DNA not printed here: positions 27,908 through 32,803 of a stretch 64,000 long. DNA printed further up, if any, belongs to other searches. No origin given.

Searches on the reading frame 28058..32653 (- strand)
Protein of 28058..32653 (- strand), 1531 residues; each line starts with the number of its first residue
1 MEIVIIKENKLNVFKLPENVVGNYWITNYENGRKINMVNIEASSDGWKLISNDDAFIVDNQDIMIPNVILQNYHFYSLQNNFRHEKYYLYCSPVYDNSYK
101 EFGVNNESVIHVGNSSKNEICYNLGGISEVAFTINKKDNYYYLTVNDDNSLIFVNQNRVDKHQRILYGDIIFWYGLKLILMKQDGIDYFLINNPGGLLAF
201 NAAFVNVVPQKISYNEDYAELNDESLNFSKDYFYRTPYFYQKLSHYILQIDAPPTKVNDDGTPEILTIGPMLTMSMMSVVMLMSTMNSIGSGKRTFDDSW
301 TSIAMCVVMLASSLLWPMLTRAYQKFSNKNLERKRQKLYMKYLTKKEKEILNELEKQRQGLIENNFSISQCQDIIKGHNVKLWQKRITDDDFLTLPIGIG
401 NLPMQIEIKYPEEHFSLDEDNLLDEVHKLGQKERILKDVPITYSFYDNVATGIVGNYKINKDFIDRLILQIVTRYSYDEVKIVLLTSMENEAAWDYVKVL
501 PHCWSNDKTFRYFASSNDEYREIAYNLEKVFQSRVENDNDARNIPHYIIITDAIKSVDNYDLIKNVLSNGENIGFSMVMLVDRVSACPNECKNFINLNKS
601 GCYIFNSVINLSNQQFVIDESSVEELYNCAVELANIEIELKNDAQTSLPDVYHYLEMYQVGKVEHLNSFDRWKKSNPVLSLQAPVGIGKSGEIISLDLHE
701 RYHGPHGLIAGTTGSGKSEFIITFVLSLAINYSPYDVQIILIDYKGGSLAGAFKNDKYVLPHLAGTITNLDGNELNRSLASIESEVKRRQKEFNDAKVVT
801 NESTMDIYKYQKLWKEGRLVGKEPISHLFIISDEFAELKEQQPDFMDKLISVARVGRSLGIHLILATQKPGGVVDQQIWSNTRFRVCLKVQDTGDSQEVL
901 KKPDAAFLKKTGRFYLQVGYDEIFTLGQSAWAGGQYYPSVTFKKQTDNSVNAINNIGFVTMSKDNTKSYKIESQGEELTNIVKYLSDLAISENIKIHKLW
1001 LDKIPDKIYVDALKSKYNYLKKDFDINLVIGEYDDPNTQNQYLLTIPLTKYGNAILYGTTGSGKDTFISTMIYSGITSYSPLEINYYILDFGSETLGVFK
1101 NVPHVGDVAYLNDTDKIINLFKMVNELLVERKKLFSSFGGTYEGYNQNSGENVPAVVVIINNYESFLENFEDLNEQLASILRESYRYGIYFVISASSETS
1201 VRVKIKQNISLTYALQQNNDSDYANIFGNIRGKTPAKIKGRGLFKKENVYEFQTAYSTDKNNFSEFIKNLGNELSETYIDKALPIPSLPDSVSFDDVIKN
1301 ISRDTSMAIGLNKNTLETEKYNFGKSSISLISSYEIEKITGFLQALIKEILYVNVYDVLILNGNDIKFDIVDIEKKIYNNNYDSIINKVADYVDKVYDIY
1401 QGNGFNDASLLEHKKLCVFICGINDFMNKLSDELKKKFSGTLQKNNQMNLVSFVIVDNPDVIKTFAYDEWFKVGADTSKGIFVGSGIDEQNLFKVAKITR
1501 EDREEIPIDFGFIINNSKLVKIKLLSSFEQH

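Call 6: search_protein_families(library=pfam, proteins=[window:28058-32653:-], max_evalue=0.01)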
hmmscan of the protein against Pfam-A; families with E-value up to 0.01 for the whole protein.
window:28058-32653:- (1531 aa): 3 families
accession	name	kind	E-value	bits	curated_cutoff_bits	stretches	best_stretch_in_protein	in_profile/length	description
PF01580.24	FtsK_SpoIIIE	-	5.5e-47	160.5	24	2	679-871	18-220/221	FtsK/SpoIIIE family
PF13555.12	AAA_29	-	0.00031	20.9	27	0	704-725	23-45/61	P-loop containing region of AAA domain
PF00498.31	FHA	-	0.0078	17.1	20.7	0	111-171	2-64/67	FHA domain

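Call 98: search_protein_families(library=ncbifam, proteins=[window:28058-32653:-], max_evalue=0.001)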
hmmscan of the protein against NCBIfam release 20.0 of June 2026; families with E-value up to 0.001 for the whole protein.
window:28058-32653:- (1531 aa): 4 families
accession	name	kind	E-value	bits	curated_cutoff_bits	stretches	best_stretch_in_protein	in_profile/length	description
TIGR03928.1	T7_EssCb_Firm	equivalog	0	1026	778.4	1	232-1524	5-1294/1296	type VII secretion protein EssC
TIGR03924.1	T7SS_EccC_a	equivalog_domain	5.7e-110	369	509.15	2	251-923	2-661/673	type VII secretion protein EccCa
TIGR03925.1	T7SS_EccC_b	equivalog_domain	9.5e-72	242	346.55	2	991-1389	12-424/564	type VII secretion protein EccCb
NF007615.0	PRK10263.1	equivalog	3.6e-18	64.7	1566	2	690-908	999-1224/1355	DNA translocase FtsK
